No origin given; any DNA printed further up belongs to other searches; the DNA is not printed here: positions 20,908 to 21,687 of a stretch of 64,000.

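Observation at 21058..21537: Lipoprotein moron inserted between tail chaperones and tape measure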

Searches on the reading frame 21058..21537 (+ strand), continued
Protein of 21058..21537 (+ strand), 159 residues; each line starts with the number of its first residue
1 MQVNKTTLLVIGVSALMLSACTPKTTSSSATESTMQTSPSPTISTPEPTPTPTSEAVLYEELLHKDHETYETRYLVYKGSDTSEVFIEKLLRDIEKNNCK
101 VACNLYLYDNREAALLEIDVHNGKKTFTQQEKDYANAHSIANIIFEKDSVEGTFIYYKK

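Call 50: fold_search(model_id=the predicted structure, library=viral)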
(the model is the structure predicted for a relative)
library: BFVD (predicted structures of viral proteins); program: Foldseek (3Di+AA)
matches with E <= 10: 131; with E <= 0.001: 1
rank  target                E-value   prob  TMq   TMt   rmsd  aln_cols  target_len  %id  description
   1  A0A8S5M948            1.5e-05  1.00  0.53  0.81   2.9       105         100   18  Uncharacterized protein [Siphoviridae sp. ctGkF12]
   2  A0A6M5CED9            2.5e-01  0.66  0.33  0.44  10.9       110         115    9  (no name in the UniProt tables at hand)
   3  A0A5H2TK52            2.6e-01  0.69  0.32  0.43   5.9       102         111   15  (no name in the UniProt tables at hand)
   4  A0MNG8                3.4e-01  0.16  0.25  0.08  13.2       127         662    6  (no name in the UniProt tables at hand)
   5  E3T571                3.6e-01  0.66  0.26  0.46   3.1        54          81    9  Uncharacterized protein [Cafeteria roenbergensis virus (strain BV-PW1)]
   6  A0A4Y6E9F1            5.0e-01  0.13  0.23  0.24  23.4       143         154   14  (no name in the UniProt tables at hand)
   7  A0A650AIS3            5.0e-01  0.07  0.19  0.05  23.4       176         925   16  (no name in the UniProt tables at hand)
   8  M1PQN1                7.3e-01  0.16  0.21  0.21  10.6        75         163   20  (no name in the UniProt tables at hand)
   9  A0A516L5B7            8.8e-01  0.06  0.19  0.20  13.1        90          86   13  (no name in the UniProt tables at hand)
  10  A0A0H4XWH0            1.1e+00  0.08  0.23  0.13  26.2       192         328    8  glycylpeptide N-tetradecanoyltransferase [Salmon gill poxvirus]
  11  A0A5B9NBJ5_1          1.1e+00  0.06  0.14  0.04  13.1       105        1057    8  RNA-directed RNA polymerase L [Salmon pescarenavirus 1]
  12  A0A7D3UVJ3            1.2e+00  0.13  0.22  0.09   7.7        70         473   17  Endonuclease/exonuclease/phosphatase superfamily [Fadolivirus FV1/VV64]
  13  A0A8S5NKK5            1.2e+00  0.12  0.19  0.06  13.3        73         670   16  Uncharacterized protein [Siphoviridae sp. ctK0l2]
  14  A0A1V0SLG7            1.2e+00  0.08  0.19  0.23   8.7        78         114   14  Uncharacterized protein [Klosneuvirus KNV1]
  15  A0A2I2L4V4            1.2e+00  0.05  0.18  0.12  11.9       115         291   11  NUDIX hydrolase [Orpheovirus IHUMI-LCC2]
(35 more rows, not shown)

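Call 53: search_dna_similar(query=P0138, collection=phages, mode=protein, max_evalue=1, max_rows=30)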
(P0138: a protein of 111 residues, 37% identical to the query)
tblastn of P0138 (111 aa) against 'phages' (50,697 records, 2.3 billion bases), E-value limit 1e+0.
No match.

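Call 54: search_dna_similar(query=P0141, collection=phages, mode=protein, max_evalue=1, max_rows=30)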
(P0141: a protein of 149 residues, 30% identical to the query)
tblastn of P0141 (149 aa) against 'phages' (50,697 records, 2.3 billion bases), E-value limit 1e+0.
No match.

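Call 58: find_related_loci(query=A4, collection=viral_contigs, flank=8000)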
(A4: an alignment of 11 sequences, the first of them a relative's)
Query A4 (191 aa) in viral_contigs; peptide patterns used: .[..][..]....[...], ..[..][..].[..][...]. (x = any residue, [..] = any of these).
46 stretches matched a pattern, but none encodes a relative of the query by tblastn (E <= 1e-3).

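Call 59: find_related_loci(query=A4, collection=metagenome_contigs, flank=6000)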
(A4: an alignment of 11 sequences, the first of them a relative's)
Query A4 (191 aa) in metagenome_contigs; peptide patterns used: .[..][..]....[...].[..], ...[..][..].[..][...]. (x = any residue, [..] = any of these).
38 stretches matched a pattern; 16 encode a relative of the query (tblastn E <= 1e-3); 16 distinct loci.
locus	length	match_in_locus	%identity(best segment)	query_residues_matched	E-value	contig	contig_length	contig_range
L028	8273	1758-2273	46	12-187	8e-50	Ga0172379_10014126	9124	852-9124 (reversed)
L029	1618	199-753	41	8-191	3e-46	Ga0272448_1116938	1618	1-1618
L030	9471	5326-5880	41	8-191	1e-43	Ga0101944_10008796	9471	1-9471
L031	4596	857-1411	41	8-191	1e-43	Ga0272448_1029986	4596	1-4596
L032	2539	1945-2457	38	5-187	1e-35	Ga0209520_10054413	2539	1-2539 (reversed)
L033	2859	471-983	38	5-187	1e-35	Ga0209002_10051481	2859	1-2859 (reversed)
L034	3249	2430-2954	38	12-190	2e-31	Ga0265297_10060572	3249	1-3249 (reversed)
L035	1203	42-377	47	77-188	2e-31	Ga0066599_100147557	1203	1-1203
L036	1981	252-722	32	16-188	1e-27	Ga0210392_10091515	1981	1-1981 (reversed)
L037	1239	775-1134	38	67-186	1e-26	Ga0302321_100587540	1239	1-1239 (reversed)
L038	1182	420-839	36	57-189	1e-25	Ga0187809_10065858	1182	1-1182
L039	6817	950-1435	36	19-191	4e-25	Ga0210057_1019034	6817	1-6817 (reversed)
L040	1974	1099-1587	34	29-190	2e-21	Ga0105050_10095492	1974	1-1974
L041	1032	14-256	49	115-191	3e-21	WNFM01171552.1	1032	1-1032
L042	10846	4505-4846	40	77-190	2e-19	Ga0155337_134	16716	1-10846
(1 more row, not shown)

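Call 61: search_protein_families(library=pfam, proteins=[L028:1349-1570:-, L030:4845-5093:-, L031:400-624:-, L039:629-859:-, L042:4012-4251:-, L027:5295-6716:+, L028:4376-5968:+, L039:3749-5476:+, L042:5182-6447:+, L042:2449-4008:+], max_evalue=0.001)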
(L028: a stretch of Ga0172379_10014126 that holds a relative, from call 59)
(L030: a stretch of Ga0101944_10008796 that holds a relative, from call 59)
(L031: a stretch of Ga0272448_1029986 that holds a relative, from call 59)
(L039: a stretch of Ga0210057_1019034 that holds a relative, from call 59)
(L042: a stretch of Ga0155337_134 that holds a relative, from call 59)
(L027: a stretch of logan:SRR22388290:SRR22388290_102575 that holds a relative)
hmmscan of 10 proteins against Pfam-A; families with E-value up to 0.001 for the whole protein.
L028:1349-1570:- (73 aa): 4 families
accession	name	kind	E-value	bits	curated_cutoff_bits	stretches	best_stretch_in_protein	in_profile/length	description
PF01381.28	HTH_3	-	3.2e-18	66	23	1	16-70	1-55/55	Helix-turn-helix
PF13560.12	HTH_31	-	1.2e-11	45.1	27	1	12-69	2-60/64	Helix-turn-helix domain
PF12844.13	HTH_19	-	1.3e-10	41.4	30.2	1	13-72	1-60/64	Helix-turn-helix domain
PF13443.12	HTH_26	-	4.8e-05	24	22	1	16-72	2-59/63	Cro/C1-type HTH DNA-binding domain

L030:4845-5093:- (82 aa): 3 families
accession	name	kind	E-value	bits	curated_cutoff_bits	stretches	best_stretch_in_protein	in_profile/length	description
PF01381.28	HTH_3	-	1.1e-06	29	23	1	17-48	1-32/55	Helix-turn-helix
PF13560.12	HTH_31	-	1.9e-05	25.3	27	1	12-48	1-37/64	Helix-turn-helix domain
PF12844.13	HTH_19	-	0.00019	21.7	30.2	1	14-49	1-36/64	Helix-turn-helix domain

L031:400-624:- (74 aa): 3 families
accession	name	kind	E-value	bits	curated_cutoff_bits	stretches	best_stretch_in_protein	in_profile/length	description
PF01381.28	HTH_3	-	5e-14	52.5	23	1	17-68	1-52/55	Helix-turn-helix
PF13560.12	HTH_31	-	6.3e-09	36.4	27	1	12-66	1-56/64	Helix-turn-helix domain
PF12844.13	HTH_19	-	8.6e-07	29.2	30.2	1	14-65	1-52/64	Helix-turn-helix domain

L039:629-859:- (76 aa): 6 families
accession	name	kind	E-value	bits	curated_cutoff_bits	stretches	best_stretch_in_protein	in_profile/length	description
PF01381.28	HTH_3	-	2.1e-19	69.7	23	1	19-69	1-51/55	Helix-turn-helix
PF13560.12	HTH_31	-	4.6e-12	46.5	27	1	15-70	2-58/64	Helix-turn-helix domain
PF12844.13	HTH_19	-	2.8e-09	37.2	30.2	1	16-73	1-58/64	Helix-turn-helix domain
PF13443.12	HTH_26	-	4.5e-05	24.1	22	1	18-69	1-53/63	Cro/C1-type HTH DNA-binding domain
PF13413.12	HTH_25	-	9e-05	22.7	24.6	1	19-50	2-33/62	Helix-turn-helix domain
PF13744.12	HTH_37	-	0.00065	19.9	27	1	10-66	14-68/80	Helix-turn-helix domain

L042:4012-4251:- (79 aa): 5 families
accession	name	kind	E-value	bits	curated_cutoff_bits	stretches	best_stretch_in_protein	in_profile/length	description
PF01381.28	HTH_3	-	1.1e-19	70.7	23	1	24-78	1-55/55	Helix-turn-helix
PF13560.12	HTH_31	-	7.1e-12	45.9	27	1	19-72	1-55/64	Helix-turn-helix domain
PF12844.13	HTH_19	-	4.6e-10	39.7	30.2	1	21-78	1-58/64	Helix-turn-helix domain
PF13443.12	HTH_26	-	5.9e-08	33.3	22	1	23-77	1-56/63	Cro/C1-type HTH DNA-binding domain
PF13413.12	HTH_25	-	0.00025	21.2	24.6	1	24-56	2-34/62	Helix-turn-helix domain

L027:5295-6716:+ (474 aa): 3 families
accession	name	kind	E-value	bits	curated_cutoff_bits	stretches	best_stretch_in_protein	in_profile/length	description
PF00239.26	Resolvase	-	3e-15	57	23.3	1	38-187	2-143/145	Resolvase, N terminal domain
PF07508.19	Recombinase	-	1.6e-12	48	21.1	1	212-298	1-100/102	Recombinase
PF13408.12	Zn_ribbon_recom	-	2.8e-06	28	25.3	1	311-363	1-57/58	Recombinase zinc beta ribbon domain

L028:4376-5968:+ (530 aa): 2 families
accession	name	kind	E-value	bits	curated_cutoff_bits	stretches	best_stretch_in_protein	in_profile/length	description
PF00239.26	Resolvase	-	1e-20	74.8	23.3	1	8-158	1-143/145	Resolvase, N terminal domain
PF07508.19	Recombinase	-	1.9e-13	50.9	21.1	1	184-270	2-101/102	Recombinase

L039:3749-5476:+ (575 aa): 4 families
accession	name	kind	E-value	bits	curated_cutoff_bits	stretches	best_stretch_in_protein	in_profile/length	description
PF00239.26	Resolvase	-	8.7e-23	81.5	23.3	1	13-158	1-143/145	Resolvase, N terminal domain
PF07508.19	Recombinase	-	3.9e-10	40.3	21.1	1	186-272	3-99/102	Recombinase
PF13408.12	Zn_ribbon_recom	-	1.2e-09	38.9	25.3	1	287-350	2-57/58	Recombinase zinc beta ribbon domain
PF17311.7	DUF5358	-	0.00078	20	25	0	343-448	46-157/160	Family of unknown function (DUF5358)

L042:5182-6447:+ (421 aa): 3 families
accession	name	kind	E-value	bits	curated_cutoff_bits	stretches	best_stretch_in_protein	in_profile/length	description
PF00239.26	Resolvase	-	7.2e-20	72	23.3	1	11-155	3-143/145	Resolvase, N terminal domain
PF07508.19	Recombinase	-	1.9e-15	57.4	21.1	1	180-269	1-100/102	Recombinase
PF13408.12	Zn_ribbon_recom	-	2e-05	25.3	25.3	1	282-344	1-57/58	Recombinase zinc beta ribbon domain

L042:2449-4008:+ (519 aa): 1 family
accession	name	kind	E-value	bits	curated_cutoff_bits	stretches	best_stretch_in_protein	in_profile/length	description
PF17289.8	Terminase_6C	-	0.00017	22.1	22.6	1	320-467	2-153/155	Terminase RNaseH-like domain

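Call 63: search_protein_families(library=padloc, alignment_id=A3, max_evalue=0.1)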
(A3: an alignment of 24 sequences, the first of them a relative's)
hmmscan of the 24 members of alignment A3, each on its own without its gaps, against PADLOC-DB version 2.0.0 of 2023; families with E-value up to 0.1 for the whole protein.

A. member 1, P0125 (191 aa): 0 families

B. families by the number of members that match (of 24 scanned): 4 families
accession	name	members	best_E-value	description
PDLC04892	PDC-S06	1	0.0018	-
PDLC00006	DruC1|DruC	1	0.0077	Unknown function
PDLC04763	PDC-M64C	1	0.018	-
PDLC01879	CARF3--CARF_TM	1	0.018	-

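Call 64: search_protein_families(library=phrogs, alignment_id=A3, max_evalue=0.01)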
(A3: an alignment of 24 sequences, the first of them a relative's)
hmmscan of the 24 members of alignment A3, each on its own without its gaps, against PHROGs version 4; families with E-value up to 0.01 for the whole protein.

A. member 1, P0125 (191 aa): 0 families

B. families by the number of members that match (of 24 scanned): 10 families
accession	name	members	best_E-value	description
phrog_14275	-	2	1.3e-05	-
phrog_3727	-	2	0.00033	-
phrog_23546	-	1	4.8e-06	-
phrog_28655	-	1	0.00014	-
phrog_3403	-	1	0.00099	-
phrog_32961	-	1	0.0012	-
phrog_1904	-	1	0.0031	endolysin; lysM motif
phrog_15667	-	1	0.0054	superinfection exclusion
phrog_25640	-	1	0.0077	-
phrog_1717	-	1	0.0092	-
